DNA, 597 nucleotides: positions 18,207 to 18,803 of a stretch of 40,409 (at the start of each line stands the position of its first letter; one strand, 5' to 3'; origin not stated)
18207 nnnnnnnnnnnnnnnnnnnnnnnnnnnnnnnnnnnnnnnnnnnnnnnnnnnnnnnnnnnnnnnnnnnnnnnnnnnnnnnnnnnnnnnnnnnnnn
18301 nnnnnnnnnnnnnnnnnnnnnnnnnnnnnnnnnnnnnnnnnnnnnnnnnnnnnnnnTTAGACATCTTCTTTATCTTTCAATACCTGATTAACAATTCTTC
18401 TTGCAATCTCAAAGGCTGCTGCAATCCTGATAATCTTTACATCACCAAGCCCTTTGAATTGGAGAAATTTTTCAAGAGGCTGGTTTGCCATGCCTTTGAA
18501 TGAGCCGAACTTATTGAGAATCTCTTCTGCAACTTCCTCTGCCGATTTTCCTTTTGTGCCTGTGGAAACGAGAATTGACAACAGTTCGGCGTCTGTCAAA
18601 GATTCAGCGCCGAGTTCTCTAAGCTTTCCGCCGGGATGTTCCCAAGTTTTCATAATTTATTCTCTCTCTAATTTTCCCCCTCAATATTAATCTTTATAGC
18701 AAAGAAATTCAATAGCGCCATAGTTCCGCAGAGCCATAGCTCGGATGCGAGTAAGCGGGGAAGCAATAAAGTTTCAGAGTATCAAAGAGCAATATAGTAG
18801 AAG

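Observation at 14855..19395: Candidate three-gene defence module: ORF6N protein, JAB-less RadC-N HhH protein and Type IIG nuclease-methyltransferase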

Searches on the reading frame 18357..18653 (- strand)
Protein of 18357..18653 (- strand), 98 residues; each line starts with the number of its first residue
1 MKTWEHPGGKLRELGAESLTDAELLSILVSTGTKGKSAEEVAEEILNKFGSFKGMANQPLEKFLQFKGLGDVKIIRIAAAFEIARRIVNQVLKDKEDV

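Call 4: search_protein_families(library=pfam, proteins=[window:18357-18653:-], max_evalue=0.01)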
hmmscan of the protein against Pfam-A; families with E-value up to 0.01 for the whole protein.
window:18357-18653:- (98 aa): 1 family
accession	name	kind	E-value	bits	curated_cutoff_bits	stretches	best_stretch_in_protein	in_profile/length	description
PF20582.4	UPF0758_N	-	5.9e-19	68.4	27.1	1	4-75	7-77/77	UPF0758 N-terminal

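Call 5: search_protein_families(library=padloc, proteins=[window:18357-18653:-], max_evalue=0.01)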
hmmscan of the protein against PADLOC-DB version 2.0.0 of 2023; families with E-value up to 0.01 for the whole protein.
window:18357-18653:- (98 aa): 0 families

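Call 6: search_protein_families(library=ncbifam, proteins=[window:18357-18653:-], max_evalue=0.01)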
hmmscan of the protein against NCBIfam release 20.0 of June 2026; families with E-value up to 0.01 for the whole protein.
window:18357-18653:- (98 aa): 2 families
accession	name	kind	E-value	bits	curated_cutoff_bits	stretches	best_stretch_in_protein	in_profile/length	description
NF000642.1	PRK00024.1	equivalog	5.4e-22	78.5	180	1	10-96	3-89/212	RadC family protein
TIGR00608.1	radc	subfamily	9.2e-18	64.8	133.85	1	9-94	4-93/218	RadC family protein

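Call 8: find_homologous_proteins(query=window:18357-18653:-, max_evalue=0.001)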
Query window:18357-18653:- (98 aa): 3455 proteins with E <= 0.001 among 3480 candidates; the best 120 are listed.
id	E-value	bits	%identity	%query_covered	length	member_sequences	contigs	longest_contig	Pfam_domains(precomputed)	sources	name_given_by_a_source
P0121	6.2e-53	194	96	100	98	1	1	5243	PF20582.5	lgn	-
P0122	9.2e-53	194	95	100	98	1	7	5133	PF20582.5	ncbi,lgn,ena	ncbi:MAG: UPF0758 domain-containing protein [Nitrospirota bacterium]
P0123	1.2e-52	194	96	100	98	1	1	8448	PF20582.5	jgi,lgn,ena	-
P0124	1.2e-52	194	96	100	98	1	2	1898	PF20582.5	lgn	-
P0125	3.3e-52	192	95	100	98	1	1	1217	PF20582.5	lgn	-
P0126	1.7e-51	190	97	97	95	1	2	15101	PF20582.5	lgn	-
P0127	8.4e-51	188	92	100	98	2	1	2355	PF20582.5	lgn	-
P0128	2.0e-50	186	92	100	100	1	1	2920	PF20582.5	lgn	-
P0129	2.1e-50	186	90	100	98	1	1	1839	PF20582.5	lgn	-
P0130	3.4e-50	186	91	100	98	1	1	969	PF20582.5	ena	-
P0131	1.1e-49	184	90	100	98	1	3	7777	PF20582.5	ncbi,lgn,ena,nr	ncbi:MAG: hypothetical protein L6246_00710 [Thermodesulfovibrionales bacterium]|nr:hypothetical prot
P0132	1.3e-49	184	90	100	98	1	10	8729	PF20582.5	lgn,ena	-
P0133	2.2e-49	183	89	100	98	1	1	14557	PF20582.5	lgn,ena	-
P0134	2.4e-49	183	89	100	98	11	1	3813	PF20582.5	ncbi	-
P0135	2.4e-49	183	89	100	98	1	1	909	PF20582.5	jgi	-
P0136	2.6e-49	183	93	96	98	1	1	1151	PF20582.5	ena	-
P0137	2.7e-49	183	90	99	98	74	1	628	PF20582.5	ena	-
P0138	2.8e-49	183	91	98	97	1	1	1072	PF20582.5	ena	-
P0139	3.4e-49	182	92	97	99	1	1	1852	PF20582.5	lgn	-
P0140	5.2e-49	182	89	98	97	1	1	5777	PF20582.5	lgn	-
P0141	6.0e-49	182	91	96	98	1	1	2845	PF20582.5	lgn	-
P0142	1.1e-48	181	90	99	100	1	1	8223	PF20582.5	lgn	-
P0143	1.2e-48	181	90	98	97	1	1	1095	PF20582.5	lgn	-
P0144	1.3e-48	181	89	100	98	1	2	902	PF20582.5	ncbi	-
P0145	1.3e-48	181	93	96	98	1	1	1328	PF20582.5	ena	-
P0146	1.4e-48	181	90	96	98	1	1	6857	PF20582.5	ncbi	ncbi:MAG: hypothetical protein OHK0032_11250 [Thermodesulfovibrionales bacterium]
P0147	1.4e-48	180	88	99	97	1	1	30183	PF20582.5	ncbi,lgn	ncbi:MAG: UPF0758 domain-containing protein [Nitrospirota bacterium]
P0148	1.7e-48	180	91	96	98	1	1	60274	PF20582.5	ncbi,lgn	-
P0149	1.8e-48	180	93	96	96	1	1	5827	PF20582.5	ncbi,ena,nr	ncbi:MAG: hypothetical protein FP832_04365 [Nitrospirae bacterium]|nr:hypothetical protein [Nitrospi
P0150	2.2e-48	180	90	96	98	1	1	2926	PF20582.5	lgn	-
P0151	2.4e-48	180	91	96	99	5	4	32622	PF20582.5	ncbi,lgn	-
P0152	2.6e-48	180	91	97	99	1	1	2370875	PF20582.5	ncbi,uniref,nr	ncbi:hypothetical protein JZK55_07000 [Dissulfurispira thermophila]|uniref:UPF0758 domain-containing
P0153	3.2e-48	179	91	96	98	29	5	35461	PF20582.5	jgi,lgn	-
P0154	3.4e-48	179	87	99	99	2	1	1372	PF20582.5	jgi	jgi:DNA repair protein RadC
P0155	3.7e-48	179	89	98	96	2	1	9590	PF20582.5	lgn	-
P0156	3.7e-48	179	90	96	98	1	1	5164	PF20582.5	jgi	-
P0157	4.1e-48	179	91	96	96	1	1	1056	PF20582.5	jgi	-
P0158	4.4e-48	179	88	99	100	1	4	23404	PF20582.5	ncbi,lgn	-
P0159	5.0e-48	179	90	98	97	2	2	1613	PF20582.5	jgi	jgi:DNA repair protein RadC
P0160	5.0e-48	179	89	98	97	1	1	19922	PF20582.5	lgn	-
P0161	5.5e-48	179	88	99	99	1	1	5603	PF20582.5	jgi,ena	jgi:DNA repair protein RadC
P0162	5.6e-48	179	90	98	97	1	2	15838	PF20582.5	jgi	jgi:DNA repair protein RadC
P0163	6.0e-48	178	92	95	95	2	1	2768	PF20582.5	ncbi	ncbi:MAG: UPF0758 domain-containing protein [Nitrospirota bacterium]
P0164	6.3e-48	178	90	96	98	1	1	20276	PF20582.5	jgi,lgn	jgi:DNA repair protein RadC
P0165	6.4e-48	178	89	96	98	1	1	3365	PF20582.5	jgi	-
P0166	8.3e-48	178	90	96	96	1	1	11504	PF20582.5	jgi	jgi:DNA repair protein RadC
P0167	9.4e-48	178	85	100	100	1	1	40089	PF20582.5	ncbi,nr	ncbi:MAG: hypothetical protein HY805_08915 [Nitrospirae bacterium]|nr:hypothetical protein [Nitrospi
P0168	9.5e-48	178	90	98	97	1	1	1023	PF20582.5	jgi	jgi:DNA repair protein RadC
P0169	9.8e-48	178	88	98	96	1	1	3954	PF20582.5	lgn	-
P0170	1.1e-47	178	90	96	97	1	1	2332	PF20582.5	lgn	-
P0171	1.1e-47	178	90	96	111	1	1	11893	PF20582.5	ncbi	-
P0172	1.1e-47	178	89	96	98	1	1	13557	PF20582.5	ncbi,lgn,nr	ncbi:MAG: hypothetical protein QMC83_08870 [Thermodesulfovibrionales bacterium]|nr:hypothetical prot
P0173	1.2e-47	178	89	96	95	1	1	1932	PF20582.5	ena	-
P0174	1.2e-47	177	88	98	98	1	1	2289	PF20582.5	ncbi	-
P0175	1.4e-47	177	86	98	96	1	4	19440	PF20582.5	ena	-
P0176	1.5e-47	177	89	98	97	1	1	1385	PF20582.5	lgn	-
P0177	1.6e-47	177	87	96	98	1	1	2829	PF20582.5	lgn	-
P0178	1.6e-47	177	87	100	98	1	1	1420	PF20582.5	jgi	jgi:DNA repair protein RadC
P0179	1.7e-47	177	89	96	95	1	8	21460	PF20582.5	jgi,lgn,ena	-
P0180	1.7e-47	177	90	96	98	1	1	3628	PF20582.5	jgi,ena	-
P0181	1.8e-47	177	89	96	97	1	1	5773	PF20582.5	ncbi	ncbi:MAG: UPF0758 domain-containing protein [Nitrospirota bacterium]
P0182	1.9e-47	177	87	99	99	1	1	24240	PF20582.5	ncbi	-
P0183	2.0e-47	177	88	96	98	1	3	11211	PF20582.5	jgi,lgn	jgi:DNA repair protein RadC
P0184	2.1e-47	177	86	99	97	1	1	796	PF20582.5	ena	-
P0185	2.2e-47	177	90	99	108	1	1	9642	PF20582.5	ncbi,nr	ncbi:MAG: hypothetical protein HZA12_00165 [Nitrospirae bacterium]|nr:hypothetical protein [Nitrospi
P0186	2.3e-47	177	90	96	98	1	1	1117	PF20582.5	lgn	-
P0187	2.3e-47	177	89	100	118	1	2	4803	PF20582.5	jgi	-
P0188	2.4e-47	177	87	96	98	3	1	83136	PF20582.5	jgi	jgi:DNA repair protein RadC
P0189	2.6e-47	176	88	96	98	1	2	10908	PF20582.5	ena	-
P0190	2.7e-47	176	88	98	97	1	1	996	PF20582.5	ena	-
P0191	2.9e-47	176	84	99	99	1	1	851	PF20582.5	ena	-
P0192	2.9e-47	176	90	99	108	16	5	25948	PF20582.5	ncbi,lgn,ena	-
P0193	3.0e-47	176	89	98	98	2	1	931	PF20582.5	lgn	-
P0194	3.2e-47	176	88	96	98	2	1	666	PF20582.5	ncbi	-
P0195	3.4e-47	176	90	96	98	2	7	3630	PF20582.5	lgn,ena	-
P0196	3.5e-47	176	90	96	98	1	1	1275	PF20582.5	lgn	-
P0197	3.7e-47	176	89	98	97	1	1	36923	PF20582.5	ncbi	ncbi:MAG: UPF0758 domain-containing protein [Nitrospirota bacterium]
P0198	3.8e-47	176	89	98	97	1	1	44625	PF20582.5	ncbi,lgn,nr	ncbi:MAG: hypothetical protein QMC83_04380 [Thermodesulfovibrionales bacterium]|nr:hypothetical prot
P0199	3.9e-47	176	89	98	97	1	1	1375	PF20582.5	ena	-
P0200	4.3e-47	176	88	96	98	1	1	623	PF20582.5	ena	-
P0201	4.3e-47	176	90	99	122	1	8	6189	PF20582.5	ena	-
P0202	4.4e-47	176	88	96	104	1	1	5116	PF20582.5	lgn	-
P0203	4.5e-47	176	90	96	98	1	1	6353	PF20582.5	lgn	-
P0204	4.6e-47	176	85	98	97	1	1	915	PF20582.5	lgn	-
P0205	4.8e-47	176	89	96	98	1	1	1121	PF20582.5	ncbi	-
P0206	4.9e-47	176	87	99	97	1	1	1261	PF20582.5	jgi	jgi:DNA repair protein RadC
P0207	5.7e-47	175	88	96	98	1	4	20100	PF20582.5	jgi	-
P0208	6.0e-47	175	86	96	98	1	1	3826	PF20582.5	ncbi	-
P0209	7.2e-47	175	86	97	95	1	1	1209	PF20582.5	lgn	-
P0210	7.7e-47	175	84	100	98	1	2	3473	PF20582.5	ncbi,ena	-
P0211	8.4e-47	175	85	98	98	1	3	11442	PF20582.5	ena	-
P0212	8.4e-47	175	88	98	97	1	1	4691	PF20582.5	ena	-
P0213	8.5e-47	175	88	96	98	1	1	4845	PF20582.5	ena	-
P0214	9.0e-47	175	88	96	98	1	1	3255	PF20582.5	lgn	-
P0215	1.1e-46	174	89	96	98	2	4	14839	PF20582.5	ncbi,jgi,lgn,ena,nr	ncbi:MAG TPA: UPF0758 domain-containing protein [Thermodesulfovibrionales bacterium]|nr:UPF0758 doma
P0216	1.1e-46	174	89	96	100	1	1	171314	PF20582.5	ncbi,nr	ncbi:MAG: hypothetical protein IBX72_00065 [Nitrospirae bacterium]|nr:hypothetical protein [Nitrospi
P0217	1.1e-46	174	90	94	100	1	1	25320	PF20582.5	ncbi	ncbi:MAG: UPF0758 domain-containing protein [Nitrospirota bacterium]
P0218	1.2e-46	174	89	96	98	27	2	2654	PF20582.5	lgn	-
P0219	1.2e-46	174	87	96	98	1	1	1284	PF20582.5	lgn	-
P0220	1.3e-46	174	88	96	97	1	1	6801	PF20582.5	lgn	-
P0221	1.3e-46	174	88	98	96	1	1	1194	PF20582.5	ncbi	-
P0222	1.4e-46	174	84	100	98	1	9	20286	PF20582.5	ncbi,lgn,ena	-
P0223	1.5e-46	174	87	96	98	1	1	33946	PF20582.5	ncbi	-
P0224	1.5e-46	174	89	99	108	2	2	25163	PF20582.5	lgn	-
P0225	1.6e-46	174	88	96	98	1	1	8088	PF20582.5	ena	-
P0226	1.6e-46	174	88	96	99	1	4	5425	PF20582.5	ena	-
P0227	1.7e-46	174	88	96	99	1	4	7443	PF20582.5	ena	-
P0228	2.2e-46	174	86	98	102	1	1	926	PF20582.5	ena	-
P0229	2.3e-46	173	84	99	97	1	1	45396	PF20582.5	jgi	jgi:DNA repair protein RadC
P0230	3.0e-46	173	86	96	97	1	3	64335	PF20582.5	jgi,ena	-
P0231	3.0e-46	173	88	96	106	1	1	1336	PF20582.5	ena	-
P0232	3.4e-46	173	87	96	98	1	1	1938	PF20582.5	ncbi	-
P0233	3.8e-46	173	88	99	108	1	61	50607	PF20582.5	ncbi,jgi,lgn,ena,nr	ncbi:MAG: hypothetical protein A2Z59_13425 [Nitrospinae bacterium RIFCSPLOWO2_02_39_17]|nr:MAG: hypo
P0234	3.9e-46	173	87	96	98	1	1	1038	PF20582.5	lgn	-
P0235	4.0e-46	173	83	98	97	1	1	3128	PF20582.5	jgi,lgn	jgi:DNA repair protein RadC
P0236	4.2e-46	173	87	96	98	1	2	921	PF20582.5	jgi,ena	-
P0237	4.5e-46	172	88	96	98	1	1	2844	PF20582.5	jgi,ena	-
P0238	4.7e-46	172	88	96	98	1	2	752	PF20582.5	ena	-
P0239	5.2e-46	172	86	98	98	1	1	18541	PF20582.5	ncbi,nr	ncbi:MAG: hypothetical protein HY096_01500 [Nitrospinae bacterium]|nr:hypothetical protein [Nitrospi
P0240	5.2e-46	172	88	99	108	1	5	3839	PF20582.5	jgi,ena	-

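Call 12: find_related_loci(query=window:18357-18653:-, collection=metagenome_contigs, flank=6000)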
Query window:18357-18653:- (98 aa) in metagenome_contigs; peptide patterns used: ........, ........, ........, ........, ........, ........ (x = any residue, [..] = any of these).
598 stretches matched a pattern (row limit reached: there are more); 185 encode a relative of the query (tblastn E <= 1e-3); the best 80 are kept; 80 distinct loci.
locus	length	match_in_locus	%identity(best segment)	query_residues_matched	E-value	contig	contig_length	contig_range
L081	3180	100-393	95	1-98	3e-59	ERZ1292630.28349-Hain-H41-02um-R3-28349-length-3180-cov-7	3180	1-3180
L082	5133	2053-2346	95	1-98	3e-59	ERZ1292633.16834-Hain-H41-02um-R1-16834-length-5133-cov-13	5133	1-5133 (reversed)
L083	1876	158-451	94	1-98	4e-59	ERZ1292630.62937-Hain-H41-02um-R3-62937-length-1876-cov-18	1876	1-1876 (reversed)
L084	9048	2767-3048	91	1-94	1e-54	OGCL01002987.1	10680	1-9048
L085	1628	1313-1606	87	1-98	1e-55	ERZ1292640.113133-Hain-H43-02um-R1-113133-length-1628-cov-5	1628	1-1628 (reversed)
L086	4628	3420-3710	90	1-97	2e-54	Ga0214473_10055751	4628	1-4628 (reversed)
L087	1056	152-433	91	1-94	4e-57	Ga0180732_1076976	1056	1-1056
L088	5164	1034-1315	90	1-94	5e-54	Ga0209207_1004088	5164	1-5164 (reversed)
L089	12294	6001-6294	86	1-98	1e-53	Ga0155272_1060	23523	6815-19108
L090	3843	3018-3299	89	1-94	8e-53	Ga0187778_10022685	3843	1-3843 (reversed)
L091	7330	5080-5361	88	1-94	3e-52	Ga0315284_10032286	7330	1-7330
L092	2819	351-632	87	1-94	3e-52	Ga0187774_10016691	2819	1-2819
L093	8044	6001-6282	88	1-94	4e-52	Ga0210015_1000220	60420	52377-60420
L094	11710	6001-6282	88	1-94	3e-52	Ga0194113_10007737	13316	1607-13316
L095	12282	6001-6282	88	1-94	4e-52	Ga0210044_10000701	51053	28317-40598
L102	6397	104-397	85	1-96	5e-51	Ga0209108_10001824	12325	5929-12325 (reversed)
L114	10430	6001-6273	85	4-94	2e-48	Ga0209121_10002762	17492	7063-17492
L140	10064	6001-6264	82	4-91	4e-46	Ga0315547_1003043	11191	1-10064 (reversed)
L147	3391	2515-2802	76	2-97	3e-46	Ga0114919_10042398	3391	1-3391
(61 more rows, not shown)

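Call 16: search_protein_families(library=pfam, proteins=[L081:389-2695:+, L114:6389-7462:+, L114:7456-8286:+, L140:6418-7455:+, L091:5370-5603:+, L091:5600-5827:+, L102:414-698:+, L094:6301-6540:+, L094:6519-6929:+, L147:2795-3148:+], max_evalue=0.01)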
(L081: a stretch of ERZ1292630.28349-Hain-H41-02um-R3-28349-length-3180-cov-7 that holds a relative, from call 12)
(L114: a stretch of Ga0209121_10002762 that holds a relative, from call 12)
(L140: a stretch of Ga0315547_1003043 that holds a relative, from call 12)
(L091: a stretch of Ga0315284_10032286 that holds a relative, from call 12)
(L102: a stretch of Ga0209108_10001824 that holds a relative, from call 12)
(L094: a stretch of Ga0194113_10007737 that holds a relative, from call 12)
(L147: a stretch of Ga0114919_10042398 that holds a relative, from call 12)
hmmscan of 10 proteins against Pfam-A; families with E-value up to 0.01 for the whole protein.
L081:389-2695:+ (768 aa): 5 families
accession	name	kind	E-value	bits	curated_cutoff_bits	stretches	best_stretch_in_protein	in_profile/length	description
PF01555.25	N6_N4_Mtase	-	1.7e-14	54.7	26.7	1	154-280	97-213/221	DNA methylase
PF01170.24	UPF0020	-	4e-06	27.1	22.3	0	450-481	105-135/197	RMKL-like, methyltransferase domain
PF02086.21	MethyltransfD12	-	0.00011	22.5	22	0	250-304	22-75/253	D12 class N6 adenine-specific DNA methyltransferase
PF03602.21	Cons_hypoth95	-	0.00075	19.6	24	0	451-480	95-126/182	Conserved hypothetical protein 95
PF13588.12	HSDR_N_2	-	0.0072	16.9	25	0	45-155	1-100/110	Type I restriction enzyme R protein N terminus (HSDR_N)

L114:6389-7462:+ (357 aa): 2 families
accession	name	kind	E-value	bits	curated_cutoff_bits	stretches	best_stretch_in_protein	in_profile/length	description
PF09952.14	AbiEi_2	-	2.2e-11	44.7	21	1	209-353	3-142/143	Transcriptional regulator, AbiEi antitoxin, Type IV TA system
PF04313.20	HSDR_N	-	0.00033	21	25.1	1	41-105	122-185/198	Type I restriction enzyme R protein N terminus (HSDR_N)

L114:7456-8286:+ (276 aa): 0 families

L140:6418-7455:+ (345 aa): 9 families
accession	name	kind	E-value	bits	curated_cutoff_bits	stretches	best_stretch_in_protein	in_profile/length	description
PF02661.23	Fic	-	5.1e-23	82.2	24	1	102-207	2-93/93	Fic/DOC family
PF08279.18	HTH_11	-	7.9e-08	32.5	25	1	288-336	1-49/55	HTH domain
PF13412.12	HTH_24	-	2.4e-07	30.7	21.9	1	286-331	2-47/48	Winged helix-turn-helix DNA-binding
PF12802.13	MarR_2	-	2.8e-06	27.8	27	1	285-333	3-52/61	MarR family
PF13404.12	HTH_AsnC-type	-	1.9e-05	24.9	27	0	292-325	8-41/42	AsnC-type helix-turn-helix domain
PF01047.28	MarR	-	9.4e-05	22.7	24.6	1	285-330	1-46/59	MarR family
PF13784.11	Fic_N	-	0.00057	20.3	26.7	1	41-91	29-78/82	Fic/DOC family N-terminal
PF08220.18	HTH_DeoR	-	0.0036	17.5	21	1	288-329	1-42/57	DeoR-like helix-turn-helix domain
PF12840.13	HTH_20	-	0.0067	16.8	27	0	290-331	7-48/51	Helix-turn-helix domain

L091:5370-5603:+ (77 aa): 3 families
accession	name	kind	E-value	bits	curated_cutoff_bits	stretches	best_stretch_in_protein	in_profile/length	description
PF15919.11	HicB_lk_antitox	-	5.6e-09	36.6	27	1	11-65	1-55/123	HicB_like antitoxin of bacterial toxin-antitoxin system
PF21748.3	UPF0150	-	5e-06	26.8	27.3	1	16-57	13-55/64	UPF0150-like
PF24113.1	DUF7387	-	0.00039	21.2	27.9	1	17-74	18-73/85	Family of unknown function (DUF7387)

L091:5600-5827:+ (75 aa): 1 family
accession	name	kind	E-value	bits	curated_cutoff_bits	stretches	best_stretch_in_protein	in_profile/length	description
PF07927.17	HicA_toxin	-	1.3e-19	70.5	27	1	10-66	1-58/58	HicA toxin of bacterial toxin-antitoxin,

L102:414-698:+ (94 aa): 1 family
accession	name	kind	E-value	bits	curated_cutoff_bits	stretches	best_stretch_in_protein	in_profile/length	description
PF12910.14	PHD_like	-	7.8e-19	68.5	27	1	12-92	58-138/141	Antitoxin of toxin-antitoxin, RelE / RelB, TA system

L094:6301-6540:+ (79 aa): 0 families

L094:6519-6929:+ (136 aa): 2 families
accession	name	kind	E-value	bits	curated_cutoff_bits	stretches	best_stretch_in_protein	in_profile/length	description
PF13470.12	PIN_3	-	9.6e-20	72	27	1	6-112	1-114/115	PIN domain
PF01850.27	PIN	-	8.2e-07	30.1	23.6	1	7-115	1-115/120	PIN domain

L147:2795-3148:+ (117 aa): 4 families
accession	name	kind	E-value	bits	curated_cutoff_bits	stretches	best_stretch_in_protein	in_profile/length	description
PF01909.29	NTP_transf_2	-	5.5e-11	43.2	21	1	18-80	2-69/93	Nucleotidyltransferase domain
PF18765.7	Polbeta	-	1e-07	32.4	26.9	1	31-69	12-48/93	Polymerase beta, Nucleotidyltransferase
PF14792.12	DNA_pol_B_palm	-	5.5e-05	23.8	25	1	11-76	4-69/113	DNA polymerase beta palm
PF22600.2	MTPAP-like_central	-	9.3e-05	23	27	1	10-73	18-71/139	Poly(A) RNA polymerase, mitochondrial-like, central palm domain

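Call 23: search_protein_representatives(protein=window:18357-18653:-)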
Query: 98 residues. Proteins with E-value up to 0.001 (for the whole library): 5050; up to 1e-10: 340; up to 1e-30: 5. The best 150 are listed.
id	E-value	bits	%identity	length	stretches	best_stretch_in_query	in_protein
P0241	1.4e-37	143.7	71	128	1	2-96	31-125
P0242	3.4e-33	129.7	69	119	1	2-90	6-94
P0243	4.3e-33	129.4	40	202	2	3-90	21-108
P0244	4.1e-32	126.2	62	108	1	2-97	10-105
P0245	1.4e-31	124.5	65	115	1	3-88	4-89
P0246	3.4e-30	120.1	72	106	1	4-87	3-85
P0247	4.6e-30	119.7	43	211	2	3-90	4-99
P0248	7.9e-30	118.9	70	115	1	2-78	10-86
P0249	9.8e-30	118.6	64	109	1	3-88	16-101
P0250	3.5e-29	116.9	81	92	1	1-70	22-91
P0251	1.0e-28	115.4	60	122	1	3-94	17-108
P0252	1.0e-28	115.4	68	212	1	4-83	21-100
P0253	1.4e-28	115.0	59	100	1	1-96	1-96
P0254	1.4e-28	115.0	42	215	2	2-90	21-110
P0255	1.6e-28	114.8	65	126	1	1-88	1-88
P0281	4.7e-22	94.1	48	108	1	3-95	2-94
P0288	2.7e-21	91.6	62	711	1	6-89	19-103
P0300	2.2e-19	85.6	50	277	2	3-90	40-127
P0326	3.1e-16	75.5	40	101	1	3-91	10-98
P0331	9.4e-16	73.9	52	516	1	6-89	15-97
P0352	2.9e-14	69.2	42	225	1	5-89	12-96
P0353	3.0e-14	69.1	42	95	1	1-91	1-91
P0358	3.9e-14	68.8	44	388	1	7-97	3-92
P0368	1.8e-13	66.7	44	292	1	1-91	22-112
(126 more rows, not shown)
